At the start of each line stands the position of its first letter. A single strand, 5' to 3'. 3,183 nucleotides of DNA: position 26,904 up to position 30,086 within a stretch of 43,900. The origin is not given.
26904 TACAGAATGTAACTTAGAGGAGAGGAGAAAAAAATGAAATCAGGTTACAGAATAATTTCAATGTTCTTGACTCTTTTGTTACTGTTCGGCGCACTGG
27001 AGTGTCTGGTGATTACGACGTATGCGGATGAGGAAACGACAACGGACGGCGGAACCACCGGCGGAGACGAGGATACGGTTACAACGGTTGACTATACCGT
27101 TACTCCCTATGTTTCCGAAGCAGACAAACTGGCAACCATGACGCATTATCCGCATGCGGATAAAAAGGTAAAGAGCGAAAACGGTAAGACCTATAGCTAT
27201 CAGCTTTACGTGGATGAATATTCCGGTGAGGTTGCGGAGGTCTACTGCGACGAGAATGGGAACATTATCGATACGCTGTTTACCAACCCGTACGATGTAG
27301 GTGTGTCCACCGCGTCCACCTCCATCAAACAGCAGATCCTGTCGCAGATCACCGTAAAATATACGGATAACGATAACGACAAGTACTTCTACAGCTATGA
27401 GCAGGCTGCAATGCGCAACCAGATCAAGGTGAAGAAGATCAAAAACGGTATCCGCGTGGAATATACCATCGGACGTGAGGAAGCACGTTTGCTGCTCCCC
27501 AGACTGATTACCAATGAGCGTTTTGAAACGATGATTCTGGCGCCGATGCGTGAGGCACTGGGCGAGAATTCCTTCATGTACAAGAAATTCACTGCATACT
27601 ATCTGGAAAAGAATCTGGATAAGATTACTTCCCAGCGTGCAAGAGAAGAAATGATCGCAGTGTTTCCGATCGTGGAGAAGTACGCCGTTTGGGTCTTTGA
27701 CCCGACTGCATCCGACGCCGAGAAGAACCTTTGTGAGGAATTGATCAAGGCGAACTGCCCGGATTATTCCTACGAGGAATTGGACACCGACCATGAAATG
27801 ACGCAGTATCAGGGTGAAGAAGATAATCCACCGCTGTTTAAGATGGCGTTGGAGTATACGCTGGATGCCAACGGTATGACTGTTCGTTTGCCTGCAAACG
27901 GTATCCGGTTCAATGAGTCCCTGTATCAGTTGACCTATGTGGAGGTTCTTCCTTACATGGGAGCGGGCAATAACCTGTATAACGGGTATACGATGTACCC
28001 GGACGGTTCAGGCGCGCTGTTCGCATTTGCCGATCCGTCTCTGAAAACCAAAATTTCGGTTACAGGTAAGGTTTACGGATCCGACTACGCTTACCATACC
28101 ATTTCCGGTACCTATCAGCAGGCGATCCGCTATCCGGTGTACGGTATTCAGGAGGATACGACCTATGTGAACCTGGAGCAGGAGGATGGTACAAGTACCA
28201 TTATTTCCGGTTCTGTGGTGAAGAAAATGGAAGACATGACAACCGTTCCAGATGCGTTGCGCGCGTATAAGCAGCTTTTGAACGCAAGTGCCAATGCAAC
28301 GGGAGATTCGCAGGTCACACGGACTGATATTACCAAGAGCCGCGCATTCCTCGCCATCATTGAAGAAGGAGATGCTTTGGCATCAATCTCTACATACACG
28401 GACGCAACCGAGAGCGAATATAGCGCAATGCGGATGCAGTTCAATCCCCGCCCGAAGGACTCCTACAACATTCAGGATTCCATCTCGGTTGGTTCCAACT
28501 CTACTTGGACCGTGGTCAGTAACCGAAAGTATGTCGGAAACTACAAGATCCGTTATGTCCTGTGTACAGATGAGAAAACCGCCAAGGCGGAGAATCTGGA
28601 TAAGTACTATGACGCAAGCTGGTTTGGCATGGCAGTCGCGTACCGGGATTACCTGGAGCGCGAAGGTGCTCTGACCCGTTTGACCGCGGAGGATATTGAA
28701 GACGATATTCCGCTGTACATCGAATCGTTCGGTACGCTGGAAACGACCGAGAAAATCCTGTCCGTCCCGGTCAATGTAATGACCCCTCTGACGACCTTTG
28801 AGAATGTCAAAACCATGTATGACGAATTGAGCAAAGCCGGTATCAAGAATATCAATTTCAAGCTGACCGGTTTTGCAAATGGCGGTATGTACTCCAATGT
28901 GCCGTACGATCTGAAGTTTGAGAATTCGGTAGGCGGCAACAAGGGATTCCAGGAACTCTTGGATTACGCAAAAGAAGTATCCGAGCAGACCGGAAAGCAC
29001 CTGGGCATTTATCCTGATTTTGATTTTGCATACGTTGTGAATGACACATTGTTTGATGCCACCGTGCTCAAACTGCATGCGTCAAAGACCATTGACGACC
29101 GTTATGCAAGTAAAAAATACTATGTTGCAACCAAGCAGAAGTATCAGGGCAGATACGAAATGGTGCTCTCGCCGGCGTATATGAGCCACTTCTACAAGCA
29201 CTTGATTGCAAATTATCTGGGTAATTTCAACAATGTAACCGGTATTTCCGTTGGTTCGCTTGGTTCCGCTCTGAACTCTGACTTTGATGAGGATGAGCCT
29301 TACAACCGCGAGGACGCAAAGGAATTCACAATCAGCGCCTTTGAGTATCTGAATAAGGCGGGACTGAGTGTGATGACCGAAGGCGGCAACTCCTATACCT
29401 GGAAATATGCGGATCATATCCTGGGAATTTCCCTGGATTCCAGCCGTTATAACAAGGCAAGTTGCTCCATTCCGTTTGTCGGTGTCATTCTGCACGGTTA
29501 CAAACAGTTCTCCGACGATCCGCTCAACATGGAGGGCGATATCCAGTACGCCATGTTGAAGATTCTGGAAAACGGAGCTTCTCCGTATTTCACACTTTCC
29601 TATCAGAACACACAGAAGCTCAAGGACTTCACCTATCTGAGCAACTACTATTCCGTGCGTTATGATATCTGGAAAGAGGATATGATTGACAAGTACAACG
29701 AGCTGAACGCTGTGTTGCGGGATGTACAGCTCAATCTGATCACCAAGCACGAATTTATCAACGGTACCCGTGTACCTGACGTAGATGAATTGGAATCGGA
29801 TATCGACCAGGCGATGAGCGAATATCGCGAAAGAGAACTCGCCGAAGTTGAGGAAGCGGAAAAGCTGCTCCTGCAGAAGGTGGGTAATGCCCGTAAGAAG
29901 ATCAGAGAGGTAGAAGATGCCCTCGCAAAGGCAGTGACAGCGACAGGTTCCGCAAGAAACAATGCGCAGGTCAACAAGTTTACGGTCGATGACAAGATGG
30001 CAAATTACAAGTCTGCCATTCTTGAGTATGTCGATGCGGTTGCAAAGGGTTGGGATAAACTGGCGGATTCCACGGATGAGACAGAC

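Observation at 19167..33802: Seven-gene operon with a giant binding protein, two full ABC permease pairs, two huge surface or membrane proteins, and no ATPase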

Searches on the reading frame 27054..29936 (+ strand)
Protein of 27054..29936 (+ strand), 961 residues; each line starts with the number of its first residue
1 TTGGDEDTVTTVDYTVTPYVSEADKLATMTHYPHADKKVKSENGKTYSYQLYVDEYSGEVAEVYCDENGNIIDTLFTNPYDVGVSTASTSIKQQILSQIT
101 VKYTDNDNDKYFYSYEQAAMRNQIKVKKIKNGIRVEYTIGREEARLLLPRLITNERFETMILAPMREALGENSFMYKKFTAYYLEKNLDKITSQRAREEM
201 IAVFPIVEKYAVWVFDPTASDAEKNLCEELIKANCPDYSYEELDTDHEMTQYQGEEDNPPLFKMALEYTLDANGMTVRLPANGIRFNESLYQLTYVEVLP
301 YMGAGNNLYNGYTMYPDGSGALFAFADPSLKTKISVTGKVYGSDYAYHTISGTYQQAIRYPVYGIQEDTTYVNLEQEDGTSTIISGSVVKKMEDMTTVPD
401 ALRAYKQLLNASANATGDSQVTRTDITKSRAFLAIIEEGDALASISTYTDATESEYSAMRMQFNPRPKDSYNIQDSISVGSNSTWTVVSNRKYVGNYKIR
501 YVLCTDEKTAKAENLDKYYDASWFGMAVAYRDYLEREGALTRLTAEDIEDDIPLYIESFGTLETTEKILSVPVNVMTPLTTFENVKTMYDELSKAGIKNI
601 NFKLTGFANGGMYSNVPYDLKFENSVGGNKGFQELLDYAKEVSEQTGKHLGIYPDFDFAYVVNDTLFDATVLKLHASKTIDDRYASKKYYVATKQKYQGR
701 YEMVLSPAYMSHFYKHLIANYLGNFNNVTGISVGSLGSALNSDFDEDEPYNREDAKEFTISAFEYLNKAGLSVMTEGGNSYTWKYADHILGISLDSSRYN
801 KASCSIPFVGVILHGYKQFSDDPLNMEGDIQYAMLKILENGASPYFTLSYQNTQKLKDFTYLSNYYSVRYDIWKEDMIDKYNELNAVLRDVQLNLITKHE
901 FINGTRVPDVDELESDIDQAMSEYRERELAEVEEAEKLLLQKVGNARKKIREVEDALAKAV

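Call 14: find_homologous_proteins(query=window:27054-29936:+, max_evalue=0.00001)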
Query window:27054-29936:+ (961 aa): 1991 proteins with E <= 0.00001 among 8000 candidates; the best 120 are listed.
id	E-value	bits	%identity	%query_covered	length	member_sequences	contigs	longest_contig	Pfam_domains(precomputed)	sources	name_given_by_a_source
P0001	0.0e+0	2150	99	100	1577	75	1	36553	PF18952.7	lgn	-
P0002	0.0e+0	1785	81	99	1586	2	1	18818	PF18952.7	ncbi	-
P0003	0.0e+0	1385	63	100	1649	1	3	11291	PF18952.7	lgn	-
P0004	0.0e+0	1218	59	99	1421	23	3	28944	PF18952.7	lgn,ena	-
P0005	0.0e+0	1215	59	97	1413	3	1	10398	PF18952.7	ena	-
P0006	0.0e+0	1136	57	98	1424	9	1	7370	PF18952.7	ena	-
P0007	0.0e+0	1130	56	98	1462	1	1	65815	PF18952.7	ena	-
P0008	0.0e+0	1128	56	98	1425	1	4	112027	PF18952.7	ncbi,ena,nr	ncbi:MAG: hypothetical protein IJW70_02025 [Clostridia bacterium]|nr:hypothetical protein [Clostridi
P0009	0.0e+0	1123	56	98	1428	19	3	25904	PF18952.7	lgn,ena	-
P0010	0.0e+0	1116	56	98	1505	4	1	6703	PF18952.7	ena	-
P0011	0.0e+0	1116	55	98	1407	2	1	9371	PF18952.7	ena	-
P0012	0.0e+0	1112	57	94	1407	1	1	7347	PF18952.7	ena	-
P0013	0.0e+0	1112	55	98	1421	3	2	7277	PF18952.7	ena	-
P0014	0.0e+0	1112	56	99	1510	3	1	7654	PF18952.7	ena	-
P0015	0.0e+0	1111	56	96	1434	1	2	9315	PF18952.7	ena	-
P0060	0.0e+0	1034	55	95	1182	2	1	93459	PF18952.7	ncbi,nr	ncbi:MAG: hypothetical protein IJW99_07990 [Clostridia bacterium]|nr:hypothetical protein [Clostridi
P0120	4.0e-288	977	51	94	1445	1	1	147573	PF18952.7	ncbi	-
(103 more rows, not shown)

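Call 16: find_encoding_contigs(protein=P0120, flank=10000, max_places=2)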
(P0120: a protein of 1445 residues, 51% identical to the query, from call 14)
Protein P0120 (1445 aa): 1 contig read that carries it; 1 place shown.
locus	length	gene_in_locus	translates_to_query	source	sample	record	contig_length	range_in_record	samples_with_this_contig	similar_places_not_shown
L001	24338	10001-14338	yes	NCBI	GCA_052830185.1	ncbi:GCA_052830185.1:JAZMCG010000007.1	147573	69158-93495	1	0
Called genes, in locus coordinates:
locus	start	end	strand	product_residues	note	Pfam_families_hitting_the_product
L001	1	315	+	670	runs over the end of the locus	-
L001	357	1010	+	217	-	PF00702:Hydrolase (weak), PF12710:HAD (weak), PF13419:HAD_2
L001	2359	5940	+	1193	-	PF01547:SBP_bac_1, PF13416:SBP_bac_8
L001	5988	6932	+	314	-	PF00528:BPD_transp_1 (faint)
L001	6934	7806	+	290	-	PF00528:BPD_transp_1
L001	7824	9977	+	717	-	PF01436:NHL (faint), PF13432:TPR_16 (weak), PF04893:Yip1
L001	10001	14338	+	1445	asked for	PF18952:DUF5696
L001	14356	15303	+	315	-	PF00528:BPD_transp_1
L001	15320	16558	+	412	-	PF00528:BPD_transp_1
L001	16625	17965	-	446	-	PF00135:COesterase, PF20434:BD-FAE, PF07859:Abhydrolase_3 (weak), PF00135:COesterase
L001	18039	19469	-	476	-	PF07690:MFS_1, PF13347:MFS_2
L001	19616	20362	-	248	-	PF00849:PseudoU_synth_2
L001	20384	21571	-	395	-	PF00768:Peptidase_S11, PF13354:Beta-lactamase2 (weak), PF07943:PBP5_C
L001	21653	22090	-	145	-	PF09579:Spore_YtfJ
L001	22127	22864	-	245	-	PF11167:DUF2953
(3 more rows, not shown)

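Call 17: find_encoding_contigs(protein=P0060, flank=10000, max_places=2)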
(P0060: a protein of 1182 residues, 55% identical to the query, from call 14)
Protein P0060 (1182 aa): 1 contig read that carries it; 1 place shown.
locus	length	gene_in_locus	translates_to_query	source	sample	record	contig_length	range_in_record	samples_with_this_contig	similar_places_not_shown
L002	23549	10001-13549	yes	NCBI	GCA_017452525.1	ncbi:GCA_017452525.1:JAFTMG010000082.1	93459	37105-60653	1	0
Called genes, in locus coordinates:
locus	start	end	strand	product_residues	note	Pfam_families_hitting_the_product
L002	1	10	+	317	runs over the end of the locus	PF00480:ROK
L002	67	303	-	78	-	-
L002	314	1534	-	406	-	PF17785:PUA_3, PF10672:Methyltrans_SAM, PF02475:TRM5-TYW2_MTfase (weak), PF03602:Cons_hypoth95, PF05175:MTS, PF06325:PrmA (weak), PF13847:Methyltransf_31, PF13649:Methyltransf_25, +1 more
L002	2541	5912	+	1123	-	-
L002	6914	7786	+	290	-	PF00528:BPD_transp_1 (faint)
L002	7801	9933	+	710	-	PF01436:NHL (faint), PF07719:TPR_2 (faint), PF13432:TPR_16 (weak), PF04893:Yip1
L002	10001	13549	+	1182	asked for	PF18952:DUF5696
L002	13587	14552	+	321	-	PF00528:BPD_transp_1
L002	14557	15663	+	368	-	PF00528:BPD_transp_1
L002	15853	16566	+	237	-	PF00300:His_Phos_1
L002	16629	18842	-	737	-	-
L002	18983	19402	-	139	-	PF00383:dCMP_cyt_deam_1, PF08211:dCMP_cyt_deam_2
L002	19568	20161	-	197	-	PF01966:HD (weak)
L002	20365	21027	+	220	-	-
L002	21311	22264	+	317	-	PF16286:DUF4932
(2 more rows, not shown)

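Call 21: find_related_loci(query=A1, collection=genome_contigs, flank=10000)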
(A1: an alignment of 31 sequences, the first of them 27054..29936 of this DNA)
Query A1 (961 aa) in genome_contigs; peptide patterns used: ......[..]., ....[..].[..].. (x = any residue, [..] = any of these).
599 stretches matched a pattern (row limit reached: there are more); 517 encode a relative of the query (tblastn E <= 1e-3); the best 80 are kept; 80 distinct loci.
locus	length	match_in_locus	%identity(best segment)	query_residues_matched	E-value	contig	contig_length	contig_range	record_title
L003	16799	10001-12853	81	12-961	0e+0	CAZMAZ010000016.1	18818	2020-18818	MAG TPA_asm: uncultured Clostridium sp. isolate SRP225648_co1_463 genome assembly, contig: NODE_7138_length_18818_cov_14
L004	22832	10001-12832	59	13-961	0e+0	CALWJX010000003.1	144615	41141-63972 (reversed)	MAG: uncultured Clostridia bacterium isolate BRZ_FI__bin114 genome assembly, contig: BRZ_FI__NODE_118_length_144615_cov_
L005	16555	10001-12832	56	12-949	0e+0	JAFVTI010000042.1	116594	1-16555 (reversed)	MAG: Clostridia bacterium isolate RGIG5376 Sheep_Colon-3__c1294, whole genome shotgun sequence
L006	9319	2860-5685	56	14-949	0e+0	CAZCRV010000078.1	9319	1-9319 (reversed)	MAG TPA_asm: uncultured Clostridium sp. isolate SRP315200_co1_677 genome assembly, contig: NODE_16961_length_9319_cov_12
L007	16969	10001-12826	56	14-949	0e+0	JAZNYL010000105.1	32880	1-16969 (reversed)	MAG: Eubacteriales bacterium isolate T1900044776_TS20190242.MAGScoT_cleanbin_000008 SGB_2481_k141_724511, whole genome s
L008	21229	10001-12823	56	11-952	0e+0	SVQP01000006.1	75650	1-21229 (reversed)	MAG: Oscillospiraceae bacterium isolate SIG620 NODE_2008_length_75650_cov_3.314103, whole genome shotgun sequence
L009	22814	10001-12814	55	11-949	0e+0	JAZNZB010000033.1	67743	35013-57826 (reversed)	MAG: Eubacteriales bacterium isolate T1900044772_TS20190238.MAGScoT_cleanbin_000011 SGB_2452_k141_2028203, whole genome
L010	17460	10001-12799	55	5-929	0e+0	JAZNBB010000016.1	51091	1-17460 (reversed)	MAG: Eubacteriales bacterium isolate T1900044743_TS20190209.MAGScoT_cleanbin_000080 SGB_2091_k141_2492222, whole genome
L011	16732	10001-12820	55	1-932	0e+0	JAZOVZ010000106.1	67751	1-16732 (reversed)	MAG: Eubacteriales bacterium isolate T1900045525_YK20190219.MAGScoT_cleanbin_000013 SGB_7676_k141_735196, whole genome s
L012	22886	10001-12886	54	4-961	0e+0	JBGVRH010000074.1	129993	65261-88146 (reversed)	MAG: Eubacteriales bacterium isolate fecal_MAG_145 fecal_MAG_145_contig_0074, whole genome shotgun sequence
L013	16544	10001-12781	55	5-924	0e+0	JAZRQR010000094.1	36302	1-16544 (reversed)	MAG: Eubacteriales bacterium isolate T1900045361_YK20190051.MAGScoT_cleanbin_000011 SGB_6815_k141_1556783, whole genome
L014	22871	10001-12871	54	12-961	0e+0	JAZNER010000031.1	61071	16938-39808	MAG: Eubacteriales bacterium isolate T1900044719_TS20190185.MAGScoT_cleanbin_000016 SGB_1897_k141_1198386, whole genome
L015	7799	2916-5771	53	5-949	0e+0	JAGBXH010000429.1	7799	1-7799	MAG: Clostridia bacterium isolate RGIG9531 Yak_Colon-2__c749959, whole genome shotgun sequence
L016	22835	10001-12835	54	11-949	0e+0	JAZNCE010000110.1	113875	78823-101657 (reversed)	MAG: Eubacteriales bacterium isolate T1900044737_TS20190203.MAGScoT_cleanbin_000006 SGB_2028_k141_2556697, whole genome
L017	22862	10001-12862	54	4-956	0e+0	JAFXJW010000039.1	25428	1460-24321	MAG: Clostridia bacterium isolate RGIG6481 Sheep_Rectum.Co__c861887, whole genome shotgun sequence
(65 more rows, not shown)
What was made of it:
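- Synteny: at least 517 species-level genomes encode a g5 relative (call 21).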

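Call 40: predict_structure(alignment_id=A1)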
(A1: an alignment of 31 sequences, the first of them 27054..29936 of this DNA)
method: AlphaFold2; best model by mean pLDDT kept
length: 961 residues; sequences in the alignment: 31
mean_pLDDT: 73.2   pTM: 0.64
mean pLDDT of the five models: 73.2, 71.2, 68.9, 68.7, 68.1
residues with pLDDT >= 90: 133; 70-90: 484; 50-70: 224; < 50: 120
segments of 3 or more residues with pLDDT < 50: 1-10, 257-259, 342-358, 469-482, 679-684, 739-754, 777-798, 818-822, 897-912
pLDDT, mean of each block of 10 residues (from residue 1): 32 82 91 88 85 93 89 92 89 92 77 88 86 84 68 89 86 85 87 82 82 86 83 80 77 56 84 87 59 81 90 75 76 70 38 39 88 87 90 84 87 65 89 82 73 86 64 38 47 67 89 81 87 80 68 84 74 79 91 91 78 60 66 89 87 73 56 58 48 54 66 82 86 60 36 51 73 57 37 47 65 59 55 63 77 69 68 85 77 49 38 59 80 80 78 66 46
secondary structure, 60 per line:
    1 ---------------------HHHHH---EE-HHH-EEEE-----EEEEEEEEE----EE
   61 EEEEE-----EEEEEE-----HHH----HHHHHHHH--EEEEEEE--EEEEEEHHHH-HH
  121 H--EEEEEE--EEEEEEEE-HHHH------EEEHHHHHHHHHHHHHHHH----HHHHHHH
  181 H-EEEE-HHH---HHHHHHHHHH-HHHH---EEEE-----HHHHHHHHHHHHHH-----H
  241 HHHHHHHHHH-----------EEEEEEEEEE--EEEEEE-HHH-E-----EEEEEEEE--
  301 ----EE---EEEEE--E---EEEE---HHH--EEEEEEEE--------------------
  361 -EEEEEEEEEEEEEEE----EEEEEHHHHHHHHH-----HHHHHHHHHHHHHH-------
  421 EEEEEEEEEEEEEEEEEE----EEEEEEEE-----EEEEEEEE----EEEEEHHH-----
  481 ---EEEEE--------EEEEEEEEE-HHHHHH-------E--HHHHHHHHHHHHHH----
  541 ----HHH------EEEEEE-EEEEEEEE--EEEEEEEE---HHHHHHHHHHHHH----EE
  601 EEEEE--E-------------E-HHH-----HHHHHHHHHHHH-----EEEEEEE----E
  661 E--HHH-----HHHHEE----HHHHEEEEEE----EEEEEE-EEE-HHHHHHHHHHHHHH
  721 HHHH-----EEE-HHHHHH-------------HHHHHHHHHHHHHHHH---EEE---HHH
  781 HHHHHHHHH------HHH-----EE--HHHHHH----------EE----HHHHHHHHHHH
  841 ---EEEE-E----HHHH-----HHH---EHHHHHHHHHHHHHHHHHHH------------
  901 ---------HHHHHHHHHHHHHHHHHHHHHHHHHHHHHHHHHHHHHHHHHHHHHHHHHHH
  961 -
elements in order (helices of 4 or more, strands of 3 or more residues): H22-26 E37-40 E46-54 E59-65 E71-76 H89-96 E99-105 E108-113 H114-117 E124-129 E132-139 H141-144 E151-153 H154-169 H174-181 E183-186 H194-203 H205-208 E212-215 H221-234 H240-250 E262-271 E274-279 E291-298 E310-314 E321-324 E333-340 E362-376 E381-385 H386-394 H400-413 E421-438 E443-450 E456-463 E468-472 E484-488 E497-505 H507-512 H523-536 E554-559 E561-568 E571-578 H582-594 E599-605 H632-643 E649-655 H672-675 H682-685 E686-691 E696-701 E703-705 H707-724 E730-732 H734-739 H753-768 E772-774 H778-789 H808-813 H830-840 E844-847 H854-857 H870-888 H910-960
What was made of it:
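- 26937..31670 (+): g5: 1577-aa secreted DUF5696 protein. It has a glycosidase-like region (beta-sandwich plus (beta/alpha)8 barrel, aa 40-945, nt 27054-29771), a coiled-coil insertion (aa about 946-1514, nt 29772-31478) and a small conserved C-terminal beta domain (aa about 1515-1577, nt 31479-31667). AlphaFold model with pLDDT 73 and pTM 0.64 (call 40).
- On Alpha-glycosidases with the GH27/31/36 clan fold and the related GH97, GH101 and GH129 families: Met only at the level of a predicted model (pLDDT 73, call 40). Model coordinates were not available for mapping, and the loop around D782 has pLDDT below 50 (call 40).
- The putative active-site loop is poorly modelled (call 40).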

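Call 45: fold_search(model_id=the predicted structure, library=pdb)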
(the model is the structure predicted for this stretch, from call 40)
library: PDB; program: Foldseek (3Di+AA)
matches with E <= 10: 461; with E <= 0.001: 28
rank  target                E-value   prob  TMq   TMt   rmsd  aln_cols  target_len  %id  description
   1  5wzn_A                1.0e-12  1.00  0.34  0.46  10.9       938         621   12  Alpha-N-acetylgalactosaminidase NagBb from Bifidobacterium bifidum - GalNAc complex (released 2017-06-07)
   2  5wzp_A                1.4e-11  1.00  0.33  0.47  11.1       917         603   10  Alpha-N-acetylgalactosaminidase NagBb from Bifidobacterium bifidum - ligand free (released 2017-06-07)
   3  5wzq_B                1.8e-11  1.00  0.32  0.45  11.6       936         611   12  Alpha-N-acetylgalactosaminidase NagBb from Bifidobacterium bifidum - quadruple mutant (released 2017-06-07)
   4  5wzn_B                2.5e-11  1.00  0.33  0.46  11.7       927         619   11  Alpha-N-acetylgalactosaminidase NagBb from Bifidobacterium bifidum - GalNAc complex (released 2017-06-07)
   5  5wzr_B                8.9e-11  1.00  0.33  0.45  11.9       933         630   11  Alpha-N-acetylgalactosaminidase NagBb from Bifidobacterium bifidum - Gal-NHAc-DNJ complex (released 2017-06-07)
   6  5wzr_A                1.2e-10  1.00  0.33  0.45  11.0       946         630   12  Alpha-N-acetylgalactosaminidase NagBb from Bifidobacterium bifidum - Gal-NHAc-DNJ complex (released 2017-06-07)
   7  6qep                  1.3e-10  1.00  0.26  0.21  16.5       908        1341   10  EngBF DARPin Fusion 4b H14 (released 2019-11-06)
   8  5wzp_B                6.8e-10  1.00  0.32  0.46  11.2       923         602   11  Alpha-N-acetylgalactosaminidase NagBb from Bifidobacterium bifidum - ligand free (released 2017-06-07)
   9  4fnu_A                2.0e-08  1.00  0.25  0.31  12.3       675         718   11  Crystal structure of GH36 alpha-galactosidase AgaA A355E D478A from Geobacillus stearothermophilus in complex with sta (released 2012-10-03)
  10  4fnr_A                7.4e-08  1.00  0.25  0.31  13.1       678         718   10  Crystal structure of GH36 alpha-galactosidase AgaA from Geobacillus stearothermophilus (released 2012-10-03)
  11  3mi6_A                2.3e-07  1.00  0.23  0.28  13.2       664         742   10  Crystal structure of the alpha-galactosidase from Lactobacillus brevis, Northeast Structural Genomics Consortium Targe (released 2010-04-28)
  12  2xn0_A                4.6e-07  1.00  0.25  0.31  12.2       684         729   10  Structure of alpha-galactosidase from Lactobacillus acidophilus NCFM, PtCl4 derivative (released 2011-08-10)
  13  5oht_A                4.8e-07  1.00  0.22  0.28  18.0       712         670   10  A GH31 family sulfoquinovosidase from E. coli in complex with aza-sugar inhibitor IFGSQ (released 2018-08-08)
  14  4fnp_A                5.1e-07  1.00  0.24  0.29  13.4       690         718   11  Crystal structure of GH36 alpha-galactosidase AgaA A355E from Geobacillus stearothermophilus (released 2012-10-03)
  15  3mi6_D                1.3e-06  1.00  0.26  0.31  15.7       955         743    8  Crystal structure of the alpha-galactosidase from Lactobacillus brevis, Northeast Structural Genomics Consortium Targe (released 2010-04-28)
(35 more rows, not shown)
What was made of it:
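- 26937..31670 (+): Foldseek matches GH129 5wzn at E 1e-12, GH101 6qep, and GH36, GH31 and GH97 structures (call 45).
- On Alpha-glycosidases with the GH27/31/36 clan fold and the related GH97, GH101 and GH129 families: All 28 Foldseek hits at E <= 1e-3 belong to these families (call 45).
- g5 fold: all 28 Foldseek hits at E <= 1e-3 belong to related alpha-glycosidase/lyase families: GH129, GH101, GH36, GH31 and GH97 (call 45). The model is of medium confidence, and the invariant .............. loop has pLDDT below 50 (calls 40, 45).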
